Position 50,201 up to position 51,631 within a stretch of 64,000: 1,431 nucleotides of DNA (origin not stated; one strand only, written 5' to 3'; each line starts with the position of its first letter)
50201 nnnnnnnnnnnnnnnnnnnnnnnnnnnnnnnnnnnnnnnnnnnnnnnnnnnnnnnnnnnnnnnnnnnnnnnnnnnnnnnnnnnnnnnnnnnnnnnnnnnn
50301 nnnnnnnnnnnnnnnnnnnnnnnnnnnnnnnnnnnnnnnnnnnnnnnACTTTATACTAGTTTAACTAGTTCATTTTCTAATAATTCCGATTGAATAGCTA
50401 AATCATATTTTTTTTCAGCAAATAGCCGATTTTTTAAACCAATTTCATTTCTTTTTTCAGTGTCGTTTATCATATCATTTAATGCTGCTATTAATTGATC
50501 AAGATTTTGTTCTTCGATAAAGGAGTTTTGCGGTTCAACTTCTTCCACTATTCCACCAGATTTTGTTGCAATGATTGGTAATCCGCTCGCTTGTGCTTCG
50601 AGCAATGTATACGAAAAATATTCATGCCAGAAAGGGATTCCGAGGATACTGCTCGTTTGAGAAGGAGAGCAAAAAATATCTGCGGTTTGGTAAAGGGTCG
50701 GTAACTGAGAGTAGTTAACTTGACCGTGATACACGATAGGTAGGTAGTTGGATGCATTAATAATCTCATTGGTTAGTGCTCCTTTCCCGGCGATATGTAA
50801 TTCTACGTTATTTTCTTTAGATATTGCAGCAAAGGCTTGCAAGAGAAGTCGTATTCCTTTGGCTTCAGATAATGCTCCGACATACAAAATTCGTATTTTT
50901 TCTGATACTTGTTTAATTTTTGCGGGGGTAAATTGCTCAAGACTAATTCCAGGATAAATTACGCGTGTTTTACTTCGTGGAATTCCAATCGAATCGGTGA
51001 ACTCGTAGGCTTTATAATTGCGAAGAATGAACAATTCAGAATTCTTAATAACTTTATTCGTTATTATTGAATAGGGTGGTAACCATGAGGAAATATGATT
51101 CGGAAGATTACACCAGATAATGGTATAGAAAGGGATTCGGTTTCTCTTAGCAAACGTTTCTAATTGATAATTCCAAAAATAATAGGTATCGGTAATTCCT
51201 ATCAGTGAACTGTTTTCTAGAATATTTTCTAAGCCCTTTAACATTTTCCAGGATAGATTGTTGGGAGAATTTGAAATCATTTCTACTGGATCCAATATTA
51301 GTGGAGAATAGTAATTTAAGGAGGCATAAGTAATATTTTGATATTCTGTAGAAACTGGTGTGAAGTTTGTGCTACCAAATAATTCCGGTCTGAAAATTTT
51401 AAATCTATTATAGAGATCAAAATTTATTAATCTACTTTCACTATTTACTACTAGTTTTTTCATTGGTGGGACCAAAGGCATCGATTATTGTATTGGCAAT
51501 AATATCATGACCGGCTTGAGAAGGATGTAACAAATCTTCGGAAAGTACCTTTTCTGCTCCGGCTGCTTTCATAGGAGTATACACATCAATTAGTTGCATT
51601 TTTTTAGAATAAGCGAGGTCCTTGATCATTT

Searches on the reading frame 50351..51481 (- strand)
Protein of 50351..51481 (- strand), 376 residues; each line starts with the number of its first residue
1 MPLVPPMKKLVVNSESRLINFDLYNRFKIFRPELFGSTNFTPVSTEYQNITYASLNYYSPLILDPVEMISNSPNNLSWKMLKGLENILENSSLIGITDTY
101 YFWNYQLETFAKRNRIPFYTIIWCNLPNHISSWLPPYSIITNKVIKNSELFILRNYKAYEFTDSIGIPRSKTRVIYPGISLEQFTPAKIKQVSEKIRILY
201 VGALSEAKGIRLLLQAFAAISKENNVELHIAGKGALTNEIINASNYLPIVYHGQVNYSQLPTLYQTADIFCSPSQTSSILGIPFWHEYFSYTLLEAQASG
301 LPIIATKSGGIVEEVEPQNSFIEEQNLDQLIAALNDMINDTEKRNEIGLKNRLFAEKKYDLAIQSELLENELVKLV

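Call 68: search_protein_families(library=pfam, proteins=[window:50351-51481:-], max_evalue=0.0001)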
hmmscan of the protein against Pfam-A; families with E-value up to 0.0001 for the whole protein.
window:50351-51481:- (376 aa): 3 families
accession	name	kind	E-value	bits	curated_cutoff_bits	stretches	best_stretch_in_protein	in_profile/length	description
PF00534.26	Glycos_transf_1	-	1.6e-29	103.1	26.4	1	187-349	7-167/172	Glycosyl transferases group 1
PF13692.12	Glyco_trans_1_4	-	1.5e-24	87.3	27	1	197-340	3-142/142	Glycosyl transferases group 1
PF13524.12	Glyco_trans_1_2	-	2.6e-07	31.1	25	1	217-361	6-135/144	Glycosyl transferase-like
